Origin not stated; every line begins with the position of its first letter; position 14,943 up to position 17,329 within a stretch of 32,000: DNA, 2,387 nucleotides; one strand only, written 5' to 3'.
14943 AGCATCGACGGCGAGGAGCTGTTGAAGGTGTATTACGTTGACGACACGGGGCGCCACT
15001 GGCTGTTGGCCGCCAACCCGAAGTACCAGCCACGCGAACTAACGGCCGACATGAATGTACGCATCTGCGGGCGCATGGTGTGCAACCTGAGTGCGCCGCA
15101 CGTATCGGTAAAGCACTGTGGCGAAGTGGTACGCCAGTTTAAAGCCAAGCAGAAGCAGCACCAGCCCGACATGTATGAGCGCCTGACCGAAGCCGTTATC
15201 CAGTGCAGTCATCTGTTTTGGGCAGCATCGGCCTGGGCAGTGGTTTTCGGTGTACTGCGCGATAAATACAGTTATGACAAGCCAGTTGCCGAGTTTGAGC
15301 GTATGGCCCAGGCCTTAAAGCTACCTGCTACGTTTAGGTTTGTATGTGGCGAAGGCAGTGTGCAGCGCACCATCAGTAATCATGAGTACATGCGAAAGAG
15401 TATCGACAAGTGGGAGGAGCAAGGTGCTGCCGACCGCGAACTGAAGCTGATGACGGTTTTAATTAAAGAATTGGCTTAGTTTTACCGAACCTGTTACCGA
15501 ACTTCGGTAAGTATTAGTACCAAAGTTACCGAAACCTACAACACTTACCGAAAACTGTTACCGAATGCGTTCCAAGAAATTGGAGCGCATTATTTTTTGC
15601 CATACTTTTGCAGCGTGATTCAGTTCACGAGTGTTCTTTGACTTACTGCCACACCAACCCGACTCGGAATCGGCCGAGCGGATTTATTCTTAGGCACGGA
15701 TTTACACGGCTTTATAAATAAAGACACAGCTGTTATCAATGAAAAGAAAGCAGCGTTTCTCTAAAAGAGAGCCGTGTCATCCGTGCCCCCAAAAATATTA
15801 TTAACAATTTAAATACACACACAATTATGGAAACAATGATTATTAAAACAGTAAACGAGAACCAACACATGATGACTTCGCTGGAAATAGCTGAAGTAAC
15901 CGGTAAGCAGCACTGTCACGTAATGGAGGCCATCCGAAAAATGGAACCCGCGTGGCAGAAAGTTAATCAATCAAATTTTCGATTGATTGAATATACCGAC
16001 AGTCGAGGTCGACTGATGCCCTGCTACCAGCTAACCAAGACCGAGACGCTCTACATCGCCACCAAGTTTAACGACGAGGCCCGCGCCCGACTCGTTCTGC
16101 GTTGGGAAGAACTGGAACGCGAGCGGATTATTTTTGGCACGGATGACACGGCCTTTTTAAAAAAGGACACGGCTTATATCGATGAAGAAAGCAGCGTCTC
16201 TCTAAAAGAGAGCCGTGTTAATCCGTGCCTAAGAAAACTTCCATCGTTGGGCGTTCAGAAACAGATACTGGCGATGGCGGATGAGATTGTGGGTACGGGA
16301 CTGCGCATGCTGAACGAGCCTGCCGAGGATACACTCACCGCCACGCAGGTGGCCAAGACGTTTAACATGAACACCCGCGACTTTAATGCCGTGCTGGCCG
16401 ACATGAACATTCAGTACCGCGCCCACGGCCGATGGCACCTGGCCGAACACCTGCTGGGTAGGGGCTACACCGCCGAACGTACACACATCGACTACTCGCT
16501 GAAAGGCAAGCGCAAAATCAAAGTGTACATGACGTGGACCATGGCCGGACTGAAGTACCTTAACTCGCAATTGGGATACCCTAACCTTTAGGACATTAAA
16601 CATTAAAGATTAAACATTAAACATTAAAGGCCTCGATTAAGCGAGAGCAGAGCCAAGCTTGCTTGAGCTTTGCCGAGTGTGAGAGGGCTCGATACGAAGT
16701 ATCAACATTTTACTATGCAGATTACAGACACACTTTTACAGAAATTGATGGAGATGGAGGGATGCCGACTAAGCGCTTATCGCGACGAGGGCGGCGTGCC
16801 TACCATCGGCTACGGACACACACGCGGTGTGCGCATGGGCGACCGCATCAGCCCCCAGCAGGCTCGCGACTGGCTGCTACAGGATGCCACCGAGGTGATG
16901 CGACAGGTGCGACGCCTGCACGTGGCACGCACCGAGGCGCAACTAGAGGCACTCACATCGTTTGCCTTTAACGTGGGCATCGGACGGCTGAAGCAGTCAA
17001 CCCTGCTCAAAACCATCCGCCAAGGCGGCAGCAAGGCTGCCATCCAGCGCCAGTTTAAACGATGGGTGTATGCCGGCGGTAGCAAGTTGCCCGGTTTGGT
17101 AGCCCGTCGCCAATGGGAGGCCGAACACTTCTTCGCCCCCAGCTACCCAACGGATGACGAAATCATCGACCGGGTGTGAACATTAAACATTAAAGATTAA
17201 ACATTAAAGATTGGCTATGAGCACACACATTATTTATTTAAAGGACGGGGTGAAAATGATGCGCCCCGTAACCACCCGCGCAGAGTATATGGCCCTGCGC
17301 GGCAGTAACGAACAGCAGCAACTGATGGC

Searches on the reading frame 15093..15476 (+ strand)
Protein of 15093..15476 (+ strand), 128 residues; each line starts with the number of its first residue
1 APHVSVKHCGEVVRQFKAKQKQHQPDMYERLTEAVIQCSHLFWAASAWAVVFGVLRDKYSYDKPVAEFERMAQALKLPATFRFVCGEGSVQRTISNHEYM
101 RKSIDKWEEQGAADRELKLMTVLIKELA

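Call 52: search_solved_structures(query=A4, max_evalue=10)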
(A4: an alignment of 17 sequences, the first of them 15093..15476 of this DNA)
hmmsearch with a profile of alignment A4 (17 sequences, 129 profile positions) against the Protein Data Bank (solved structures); distinct sequences matched with E-value up to 10: 0.

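Call 53: search_protein_families(library=pfam, proteins=[window:15093-15476:+], max_evalue=10)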
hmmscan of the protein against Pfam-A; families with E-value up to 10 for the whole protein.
window:15093-15476:+ (128 aa): 4 families
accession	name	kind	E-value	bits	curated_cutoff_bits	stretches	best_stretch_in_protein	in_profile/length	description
PF04304.18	DUF454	-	0.0016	18.9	35.1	1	77-124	31-78/115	Protein of unknown function (DUF454)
PF12185.13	IR1-M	-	0.0047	17.2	25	1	63-89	9-33/61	Nup358/RanBP2 E3 ligase domain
PF22990.1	ABHD16_N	-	0.014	15.9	27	1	14-84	14-82/125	Phosphatidylserine Lipase ABHD16 N-terminal domain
PF18995.5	PRT6_C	-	0.021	14.2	26.2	1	29-113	224-302/451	Proteolysis_6 C-terminal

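Call 56: predict_structure(alignment_id=A4)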
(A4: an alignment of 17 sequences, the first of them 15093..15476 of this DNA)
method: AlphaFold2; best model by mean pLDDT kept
length: 128 residues; sequences in the alignment: 17
mean_pLDDT: 86.4   pTM: 0.75
mean pLDDT of the five models: 86.4, 84.9, 83.6, 83.1, 81.7
residues with pLDDT >= 90: 92; 70-90: 12; 50-70: 18; < 50: 6
segments of 3 or more residues with pLDDT < 50: 21-23
pLDDT, mean of each block of 10 residues (from residue 1): 57 61 68 94 93 95 94 92 91 94 95 95 94
secondary structure, 60 per line:
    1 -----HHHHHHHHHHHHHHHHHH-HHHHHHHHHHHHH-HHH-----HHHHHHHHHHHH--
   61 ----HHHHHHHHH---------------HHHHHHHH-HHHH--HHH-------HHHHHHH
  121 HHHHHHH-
elements in order: H6-23 H25-37 H47-58 H65-73 H89-96 H98-101 H114-127

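Call 59: fold_search(model_id=the predicted structure, library=pdb)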
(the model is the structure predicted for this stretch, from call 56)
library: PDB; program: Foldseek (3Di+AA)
matches with E <= 10: 20; with E <= 0.001: 0
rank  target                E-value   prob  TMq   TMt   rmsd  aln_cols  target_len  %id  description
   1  8zqs_A                2.8e+00  0.02  0.18  0.06  13.9       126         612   16  Cryo-EM structure of Cas12X with crRNA and Target DNA, Conformation 1 (released 2025-06-11)
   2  7l0q_A                4.3e+00  0.06  0.25  0.13  18.2       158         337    8  Structure of NTS-NTSR1-Gi complex in lipid nanodisc, canonical state, with AHD (released 2021-01-06)
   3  6cmo_A                4.3e+00  0.04  0.22  0.12  10.7        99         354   13  Rhodopsin-Gi complex (released 2018-06-20)
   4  9u3l_d                5.1e+00  0.04  0.23  0.15   8.2        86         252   16  Substrate-engaged human 26S proteasome bound to midnolin with RPT2 at top of spiral staircase (released 2026-03-25)
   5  6u39_M                5.1e+00  0.03  0.19  0.18  13.2        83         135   19  2.4 Angstrom crystal structure of the D129G Ca-CaM:CaV1.2 IQ domain complex (released 2020-02-19)
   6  7udi_B                5.4e+00  0.03  0.23  0.16  13.1       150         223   13  Full-length dimer of DNA-Damage Response Protein C from Deinococcus radiodurans (released 2023-02-22)
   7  8wdf                  5.4e+00  0.03  0.24  0.13  20.6       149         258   13  Chemoreceptor PilJ from Pseudomonas aeruginosa PA14 (released 2024-07-24)
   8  8xca_A                6.1e+00  0.01  0.18  0.06  13.9       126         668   16  Cryo-EM structure of Cas12o1, crRNA and target DNA complex (released 2024-12-11)
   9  5mrc_R                6.4e+00  0.02  0.19  0.10  15.4       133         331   11  Structure of the yeast mitochondrial ribosome - Class A (released 2017-02-15)
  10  8gyn                  6.8e+00  0.03  0.21  0.17  15.4       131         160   11  zebrafish TIPE1 strucutre in complex with PE (released 2023-04-19)
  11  5nwk_C                8.1e+00  0.03  0.20  0.12  10.0       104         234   10  14-3-3c in complex with CPP and fusicoccin (released 2017-11-22)
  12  6lkp_C                8.5e+00  0.01  0.17  0.14  13.4       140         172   10  Crystal structure of Dps1 from the thermophilic non-heterocystous filamentous cyanobacterium Thermoleptolyngbya sp. O- (released 2020-03-25)
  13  5wvo_C                9.0e+00  0.06  0.30  0.19   9.6        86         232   14  Crystal structure of DNMT1 RFTS domain in complex with K18/K23 mono-ubiquitylated histone H3 (released 2017-11-15)
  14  3pla_A                9.0e+00  0.01  0.17  0.08  17.2       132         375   10  Crystal structure of a catalytically active substrate-bound box C/D RNP from Sulfolobus solfataricus (released 2011-01-26)
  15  7yhe_B                9.0e+00  0.01  0.15  0.08  12.2       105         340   22  Crystal structure of the triple mutant CmnC-L136Q,S138G,D249Y in complex with alpha-KG (released 2023-07-19)
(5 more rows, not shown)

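Call 60: search_dna_similar(query=window:15093-15476:+, collection=phages, mode=protein, max_evalue=0.01)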
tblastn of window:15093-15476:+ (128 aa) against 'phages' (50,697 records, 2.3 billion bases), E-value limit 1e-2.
No match.

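Call 70: search_protein_representatives(alignment_id=A4)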
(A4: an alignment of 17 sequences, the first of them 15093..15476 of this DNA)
Query: 17 sequences, 129 profile positions. Proteins with E-value up to 0.001 (for the whole library): 360; up to 1e-10: 144; up to 1e-30: 5. The best 150 are listed.
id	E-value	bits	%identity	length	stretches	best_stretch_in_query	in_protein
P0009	5.3e-49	181.9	-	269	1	2-129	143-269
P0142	7.6e-49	181.4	-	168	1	3-128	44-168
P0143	2.0e-48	180.0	-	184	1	1-128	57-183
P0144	4.5e-47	175.6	-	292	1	2-128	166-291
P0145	6.0e-39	149.3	-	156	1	3-128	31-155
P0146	1.1e-29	119.4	-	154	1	22-125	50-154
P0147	9.8e-28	113.1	-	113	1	41-127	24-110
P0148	1.6e-26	109.1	-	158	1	9-128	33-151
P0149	8.9e-26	106.8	-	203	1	15-128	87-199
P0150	1.3e-25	106.2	-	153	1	8-125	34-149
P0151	1.6e-25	106.0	-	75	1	56-129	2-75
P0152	2.3e-25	105.4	-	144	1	57-128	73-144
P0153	1.8e-24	102.5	-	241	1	23-124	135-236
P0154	1.4e-23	99.7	-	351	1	5-126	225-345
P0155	5.0e-23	97.9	-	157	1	28-128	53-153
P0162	9.1e-20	87.3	-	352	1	15-128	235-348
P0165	1.9e-18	83.0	-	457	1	24-126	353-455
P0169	6.2e-18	81.4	-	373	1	9-125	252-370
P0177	2.3e-16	76.4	-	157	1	24-128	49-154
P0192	6.6e-15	71.6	-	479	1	13-123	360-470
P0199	1.3e-14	70.6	-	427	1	11-122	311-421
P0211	1.1e-13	67.7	-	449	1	29-127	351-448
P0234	1.6e-12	63.9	-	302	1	24-111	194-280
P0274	5.3e-11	59.0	-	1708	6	55-110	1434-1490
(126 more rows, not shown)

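Call 71: search_protein_families(library=pfam, proteins=[P0154, P0162, P0165, P0169, P0192, P0199, P0211, P0153, P0234, P0274], max_evalue=0.001)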
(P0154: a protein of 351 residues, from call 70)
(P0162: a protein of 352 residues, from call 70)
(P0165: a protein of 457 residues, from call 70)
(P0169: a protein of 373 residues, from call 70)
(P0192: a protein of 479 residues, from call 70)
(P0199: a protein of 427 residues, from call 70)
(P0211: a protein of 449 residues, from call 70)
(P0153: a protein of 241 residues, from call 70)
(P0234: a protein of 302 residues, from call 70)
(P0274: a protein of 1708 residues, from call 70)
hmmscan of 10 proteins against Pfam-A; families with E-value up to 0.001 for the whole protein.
P0154 (351 aa): 0 families

P0162 (352 aa): 0 families

P0165 (457 aa): 0 families

P0169 (373 aa): 0 families

P0192 (479 aa): 0 families

P0199 (427 aa): 0 families

P0211 (449 aa): 1 family
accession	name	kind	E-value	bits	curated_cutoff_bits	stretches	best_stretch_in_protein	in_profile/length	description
PF08797.16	HIRAN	-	2e-07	31.2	24.7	1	46-113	24-92/96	HIRAN domain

P0153 (241 aa): 0 families

P0234 (302 aa): 0 families

P0274 (1708 aa): 3 families
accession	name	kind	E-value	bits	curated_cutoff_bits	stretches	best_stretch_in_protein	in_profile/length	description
PF05738.19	Cna_B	-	4.5e-195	633.2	22.3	8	1295-1379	2-87/87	Cna protein B-type domain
PF25101.1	Spectrin_7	-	0.00014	22.5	27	0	1401-1493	6-98/99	Animal spectrin repeats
PF21926.2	FeeM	-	0.00047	20.4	27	0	1117-1147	26-56/158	N-acyl amino acid synthase FeeM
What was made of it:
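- Many are stand-alone proteins of about 150-170 aa, and some are fused to HIRAN or to unknown domains (calls 70, 71).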

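Call 73: search_protein_families(library=ncbifam, proteins=[P0148, P0211, P0154], max_evalue=0.01)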
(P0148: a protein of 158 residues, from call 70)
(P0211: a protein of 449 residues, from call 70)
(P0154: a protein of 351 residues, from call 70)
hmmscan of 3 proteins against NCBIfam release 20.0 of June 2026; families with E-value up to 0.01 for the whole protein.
P0148 (158 aa): 0 families

P0211 (449 aa): 0 families

P0154 (351 aa): 0 families

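Call 74: search_protein_families(library=phrogs, proteins=[window:15093-15476:+, P0148, P0211, P0154], max_evalue=0.01)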
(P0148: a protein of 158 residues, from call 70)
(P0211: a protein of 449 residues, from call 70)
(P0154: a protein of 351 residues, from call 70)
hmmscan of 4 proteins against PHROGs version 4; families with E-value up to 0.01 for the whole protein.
window:15093-15476:+ (128 aa): 0 families

P0148 (158 aa): 0 families

P0211 (449 aa): 1 family
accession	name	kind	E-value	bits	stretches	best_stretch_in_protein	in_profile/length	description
phrog_27141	-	unknown function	0.00088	20.3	1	48-78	36-67/139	-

P0154 (351 aa): 0 families

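Call 76: find_homologous_proteins(query=A5, max_evalue=1e-8)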
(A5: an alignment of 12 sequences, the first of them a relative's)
Query A5 (12 sequences) (158 aa, profile of the alignment): 144 proteins with E <= 1e-8 among 4024 candidates; the best 120 are listed.
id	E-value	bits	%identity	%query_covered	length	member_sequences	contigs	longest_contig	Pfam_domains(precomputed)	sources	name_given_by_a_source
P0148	2.5e-60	221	100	100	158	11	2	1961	-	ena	-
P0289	4.8e-58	213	85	100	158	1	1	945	-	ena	-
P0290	1.0e-57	212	88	100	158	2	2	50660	-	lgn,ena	-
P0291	1.7e-54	202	67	97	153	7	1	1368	-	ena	-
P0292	2.2e-53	198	68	95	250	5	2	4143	-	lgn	-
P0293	7.5e-53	197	68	97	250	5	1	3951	-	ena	-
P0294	4.2e-52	194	65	100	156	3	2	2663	-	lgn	-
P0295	1.9e-51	192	69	94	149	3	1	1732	-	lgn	-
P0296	2.2e-51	192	64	97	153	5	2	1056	-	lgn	-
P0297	3.3e-51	191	65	97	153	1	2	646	-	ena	-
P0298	6.8e-51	190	66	97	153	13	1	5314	-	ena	-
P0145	7.3e-51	190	43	59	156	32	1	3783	-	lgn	-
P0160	8.7e-51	190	44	91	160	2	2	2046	-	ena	-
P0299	9.1e-51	190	61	92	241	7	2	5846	-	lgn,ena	-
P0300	1.1e-50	189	65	93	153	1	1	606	-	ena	-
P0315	3.3e-45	172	33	91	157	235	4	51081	-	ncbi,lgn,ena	-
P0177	1.2e-39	154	55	66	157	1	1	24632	-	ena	-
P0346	9.6e-39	151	43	94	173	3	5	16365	-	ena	-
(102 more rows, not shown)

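Call 77: find_encoding_contigs(protein=P0290, flank=5000, max_places=2)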
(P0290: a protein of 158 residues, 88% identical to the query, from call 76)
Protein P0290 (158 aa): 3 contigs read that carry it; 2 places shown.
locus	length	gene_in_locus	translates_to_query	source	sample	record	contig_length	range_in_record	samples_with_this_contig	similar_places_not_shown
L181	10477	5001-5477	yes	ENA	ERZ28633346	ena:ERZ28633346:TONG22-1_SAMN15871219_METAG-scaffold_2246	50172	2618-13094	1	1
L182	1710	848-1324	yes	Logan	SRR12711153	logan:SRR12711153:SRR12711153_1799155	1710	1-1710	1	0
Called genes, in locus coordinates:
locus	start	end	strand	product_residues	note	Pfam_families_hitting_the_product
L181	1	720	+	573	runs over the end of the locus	PF07728:AAA_5 (weak)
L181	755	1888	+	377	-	PF17761:DUF1016_N, PF06250:YhcG_C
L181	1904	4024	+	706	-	-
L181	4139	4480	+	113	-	-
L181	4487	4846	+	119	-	-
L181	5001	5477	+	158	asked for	-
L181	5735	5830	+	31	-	-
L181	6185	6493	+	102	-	-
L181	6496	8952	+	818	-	PF08800:BT4734-like_N (weak)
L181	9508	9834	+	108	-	-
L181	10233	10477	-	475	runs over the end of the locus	PF13396:PLDc_N, PF13091:PLDc_2, PF00614:PLDc (weak), PF13091:PLDc_2, PF00614:PLDc (weak)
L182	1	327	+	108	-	?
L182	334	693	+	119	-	-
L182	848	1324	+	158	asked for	-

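Call 78: find_encoding_contigs(protein=P0315, flank=5000, max_places=3)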
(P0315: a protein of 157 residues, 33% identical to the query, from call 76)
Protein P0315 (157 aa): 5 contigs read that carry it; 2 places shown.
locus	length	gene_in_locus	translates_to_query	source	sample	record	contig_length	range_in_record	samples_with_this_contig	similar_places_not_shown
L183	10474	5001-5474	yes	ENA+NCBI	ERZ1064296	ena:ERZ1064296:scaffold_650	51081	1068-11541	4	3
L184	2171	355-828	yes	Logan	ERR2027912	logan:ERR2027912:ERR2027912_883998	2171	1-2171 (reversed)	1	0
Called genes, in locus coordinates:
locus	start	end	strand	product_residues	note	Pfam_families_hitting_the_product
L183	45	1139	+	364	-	PF03054:tRNA_Me_trans, PF20259:tRNA_Me_trans_M, PF20258:tRNA_Me_trans_C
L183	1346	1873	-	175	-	PF18291:HU-HIG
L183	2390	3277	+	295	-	PF13280:WYL, PF25583:WCX (weak)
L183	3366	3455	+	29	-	-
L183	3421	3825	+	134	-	-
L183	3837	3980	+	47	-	-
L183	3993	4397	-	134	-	PF01850:PIN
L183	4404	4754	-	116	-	-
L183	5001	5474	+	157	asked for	-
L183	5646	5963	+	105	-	-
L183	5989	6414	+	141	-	PF00959:Phage_lysozyme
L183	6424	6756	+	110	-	-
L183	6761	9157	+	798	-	PF08800:BT4734-like_N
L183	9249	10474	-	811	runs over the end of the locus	PF07676:PD40 (faint), PF26549:Tricorn_N, PF02129:Peptidase_S15 (faint), PF00326:Peptidase_S9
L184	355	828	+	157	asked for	-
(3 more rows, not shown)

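Call 81: search_protein_families(library=ncbifam, proteins=[L183:5646-5963:+, L183:6424-6756:+], max_evalue=0.001)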
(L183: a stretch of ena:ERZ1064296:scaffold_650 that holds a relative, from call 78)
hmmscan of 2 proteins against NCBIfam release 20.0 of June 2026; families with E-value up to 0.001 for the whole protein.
L183:5646-5963:+ (105 aa): 0 families

L183:6424-6756:+ (110 aa): 0 families

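Call 82: find_encoding_contigs(protein=P0177, flank=5000, max_places=2)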
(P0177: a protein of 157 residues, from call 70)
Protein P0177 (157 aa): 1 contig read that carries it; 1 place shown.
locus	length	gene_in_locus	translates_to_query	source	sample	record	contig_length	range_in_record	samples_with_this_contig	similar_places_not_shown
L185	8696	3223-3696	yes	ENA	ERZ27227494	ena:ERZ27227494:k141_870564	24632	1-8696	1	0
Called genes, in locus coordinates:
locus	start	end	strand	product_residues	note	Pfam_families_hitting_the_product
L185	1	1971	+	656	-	?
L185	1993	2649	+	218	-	-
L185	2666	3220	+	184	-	-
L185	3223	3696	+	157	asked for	-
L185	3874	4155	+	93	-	-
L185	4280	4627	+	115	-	-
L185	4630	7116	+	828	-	PF13148:DUF3987 (weak)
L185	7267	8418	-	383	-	PF02684:LpxB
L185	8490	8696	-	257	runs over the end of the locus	PF01975:SurE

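Call 83: find_encoding_contigs(protein=P0346, flank=5000, max_places=3)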
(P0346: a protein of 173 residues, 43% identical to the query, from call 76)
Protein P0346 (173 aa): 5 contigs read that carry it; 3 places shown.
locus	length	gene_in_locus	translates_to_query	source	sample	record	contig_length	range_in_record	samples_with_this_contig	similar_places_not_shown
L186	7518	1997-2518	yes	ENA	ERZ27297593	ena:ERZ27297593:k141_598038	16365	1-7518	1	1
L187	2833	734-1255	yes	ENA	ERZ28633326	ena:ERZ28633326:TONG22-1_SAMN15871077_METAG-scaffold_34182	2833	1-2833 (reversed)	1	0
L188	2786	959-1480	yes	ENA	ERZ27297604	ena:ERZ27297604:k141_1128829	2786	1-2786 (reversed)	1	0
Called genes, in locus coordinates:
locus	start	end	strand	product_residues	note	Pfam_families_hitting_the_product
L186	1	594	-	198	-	?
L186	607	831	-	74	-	PF13560:HTH_31, PF12844:HTH_19, PF13443:HTH_26, PF01381:HTH_3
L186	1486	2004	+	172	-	-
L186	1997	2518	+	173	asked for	-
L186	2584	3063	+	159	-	-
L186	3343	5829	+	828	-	-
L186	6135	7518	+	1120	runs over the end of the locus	PF13734:Inhibitor_I69, PF01640:Peptidase_C10, PF13529:Peptidase_C39_2 (weak)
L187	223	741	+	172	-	-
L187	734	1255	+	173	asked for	-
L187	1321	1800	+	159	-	-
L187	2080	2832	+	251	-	?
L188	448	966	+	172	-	-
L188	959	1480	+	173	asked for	-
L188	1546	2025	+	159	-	-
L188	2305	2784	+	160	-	?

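Call 91: fold_search(model_id=the predicted structure, library=viral)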
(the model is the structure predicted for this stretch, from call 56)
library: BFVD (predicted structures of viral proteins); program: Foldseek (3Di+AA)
matches with E <= 10: 76; with E <= 0.001: 0
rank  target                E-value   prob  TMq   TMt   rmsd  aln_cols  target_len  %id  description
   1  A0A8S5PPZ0            2.4e+00  0.08  0.22  0.24  11.4       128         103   15  Uncharacterized protein [Siphoviridae sp. ctDiR9]
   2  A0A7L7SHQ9            2.6e+00  0.04  0.17  0.17  17.7       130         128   13  Uncharacterized protein [Gordonia phage Archimedes]
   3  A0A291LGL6            2.6e+00  0.03  0.20  0.19  15.9       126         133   13  Uncharacterized protein [Aeromonas phage AS-sw]
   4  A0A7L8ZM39            2.7e+00  0.09  0.26  0.14  15.9       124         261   12  Uncharacterized protein [Erwinia phage pEa_SNUABM_47]
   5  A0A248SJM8            3.0e+00  0.02  0.17  0.06  17.4       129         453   16  (no name in the UniProt tables at hand)
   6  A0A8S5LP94            3.2e+00  0.07  0.22  0.08  15.2       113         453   13  Uncharacterized protein [Siphoviridae sp. ctoiW10]
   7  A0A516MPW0            3.2e+00  0.03  0.15  0.17  11.5        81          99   10  (no name in the UniProt tables at hand)
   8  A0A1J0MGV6            3.4e+00  0.04  0.22  0.15  16.7       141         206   11  (no name in the UniProt tables at hand)
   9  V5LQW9                3.6e+00  0.03  0.18  0.14  20.7       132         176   13  (no name in the UniProt tables at hand)
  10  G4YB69                3.6e+00  0.02  0.16  0.14  20.3       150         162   11  (no name in the UniProt tables at hand)
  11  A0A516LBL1            3.8e+00  0.05  0.25  0.06  12.7       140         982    7  (no name in the UniProt tables at hand)
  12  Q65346                3.8e+00  0.03  0.16  0.15  11.6       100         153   14  Lef-4 protein [Autographa californica nuclear polyhedrosis virus]
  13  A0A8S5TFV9            4.0e+00  0.04  0.24  0.06  25.0       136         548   18  STRUCTURAL MAINTENANCE OF CHROMOSOMES PROTEIN [Phage sp. ctL4h4]
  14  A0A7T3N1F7            4.0e+00  0.03  0.21  0.16  26.0       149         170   11  Uncharacterized protein [Arthrobacter phage Wollypog]
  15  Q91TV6                4.5e+00  0.04  0.21  0.07  13.5       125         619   12  T7 [Tupaiid herpesvirus 1 (strain 1)]
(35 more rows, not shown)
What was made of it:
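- On Known protein domain families (for the CTD): The best Foldseek hits are E=2.8 in PDB and E=2.4 in BFVD (calls 59, 91).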

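Call 104: find_related_loci(query=A5, collection=viral_contigs, flank=6000)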
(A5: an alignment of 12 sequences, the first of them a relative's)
Query A5 (158 aa) in viral_contigs; peptide patterns used: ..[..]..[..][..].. (x = any residue, [..] = any of these).
11 stretches matched a pattern, but none encodes a relative of the query by tblastn (E <= 1e-3).

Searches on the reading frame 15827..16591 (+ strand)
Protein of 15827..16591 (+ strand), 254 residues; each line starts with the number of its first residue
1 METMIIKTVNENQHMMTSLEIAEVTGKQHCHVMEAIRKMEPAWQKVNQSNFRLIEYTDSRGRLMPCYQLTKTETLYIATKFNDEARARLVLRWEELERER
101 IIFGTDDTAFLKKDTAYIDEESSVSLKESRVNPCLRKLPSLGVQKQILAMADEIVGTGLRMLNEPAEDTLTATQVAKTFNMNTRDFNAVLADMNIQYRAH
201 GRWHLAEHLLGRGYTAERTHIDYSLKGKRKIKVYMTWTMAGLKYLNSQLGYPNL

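Call 10: search_protein_families(library=pfam, proteins=[window:15827-16591:+], max_evalue=0.01)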
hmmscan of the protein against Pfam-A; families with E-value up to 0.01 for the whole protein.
window:15827-16591:+ (254 aa): 2 families
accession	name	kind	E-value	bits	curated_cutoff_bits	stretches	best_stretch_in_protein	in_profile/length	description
PF09669.15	Phage_pRha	-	4.8e-22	78.8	29.9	1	16-98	1-91/91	Phage regulatory protein Rha (Phage_pRha)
PF03374.19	ANT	-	5.2e-12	46.5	25.3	1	166-249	20-105/108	Phage antirepressor protein KilAC domain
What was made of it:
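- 15827..16591 (+): Rha-KilAC (ANT) antirepressor-like gene, first gene of the controlled operon. Pfam PF09669 + PF03374 (call 10).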

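Call 81: search_protein_families(library=ncbifam, proteins=[window:15827-16591:+], max_evalue=0.001)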
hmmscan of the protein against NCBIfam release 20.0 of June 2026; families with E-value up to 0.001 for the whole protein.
window:15827-16591:+ (254 aa): 1 family
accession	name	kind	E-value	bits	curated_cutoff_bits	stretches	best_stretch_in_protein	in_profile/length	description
TIGR02681.1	phage_pRha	subfamily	1.4e-09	38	45.95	1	10-82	8-82/108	phage regulatory protein, Rha family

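Call 105: search_protein_families(library=padloc, proteins=[window:15827-16591:+], max_evalue=0.001)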
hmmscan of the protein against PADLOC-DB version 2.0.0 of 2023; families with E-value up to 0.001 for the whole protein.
window:15827-16591:+ (254 aa): 1 family
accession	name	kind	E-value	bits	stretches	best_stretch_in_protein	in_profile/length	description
PDLC05067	PDC-S69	-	0.00027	18.7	1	166-208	76-118/289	-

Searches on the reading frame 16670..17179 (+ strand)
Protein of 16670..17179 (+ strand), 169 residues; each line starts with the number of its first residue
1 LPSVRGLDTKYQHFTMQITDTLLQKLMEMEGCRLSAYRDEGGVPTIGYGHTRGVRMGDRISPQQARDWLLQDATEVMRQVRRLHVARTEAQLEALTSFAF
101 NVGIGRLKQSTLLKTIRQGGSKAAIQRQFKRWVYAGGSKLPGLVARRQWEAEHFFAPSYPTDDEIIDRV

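Call 10: search_protein_families(library=pfam, proteins=[window:16670-17179:+], max_evalue=0.01)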
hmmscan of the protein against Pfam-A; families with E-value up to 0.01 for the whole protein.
window:16670-17179:+ (169 aa): 1 family
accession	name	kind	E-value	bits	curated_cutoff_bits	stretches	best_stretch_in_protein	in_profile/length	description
PF00959.24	Phage_lysozyme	-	8.5e-40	136.4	22.3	1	28-150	2-125/125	Phage lysozyme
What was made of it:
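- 16670..17179 (+): Phage-type lysozyme gene. Pfam PF00959 at 8.5e-40 (call 10).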

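Call 81: search_protein_families(library=ncbifam, proteins=[window:16670-17179:+], max_evalue=0.001)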
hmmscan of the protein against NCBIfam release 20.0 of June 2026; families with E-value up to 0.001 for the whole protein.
window:16670-17179:+ (169 aa): 2 families
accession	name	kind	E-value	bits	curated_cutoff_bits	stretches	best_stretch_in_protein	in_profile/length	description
NF058676.1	BaGTA_endo_BgtA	equivalog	1.3e-26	93.5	315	1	17-158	3-149/220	gene transfer agent endolysin BgtA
NF051871.1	LysLocSpmX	equivalog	5.4e-13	48.9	700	1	24-158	13-151/430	lysozyme-family localization factor SpmX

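Call 105: search_protein_families(library=padloc, proteins=[window:16670-17179:+], max_evalue=0.001)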
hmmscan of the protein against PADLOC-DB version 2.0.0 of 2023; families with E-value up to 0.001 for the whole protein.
window:16670-17179:+ (169 aa): 0 families
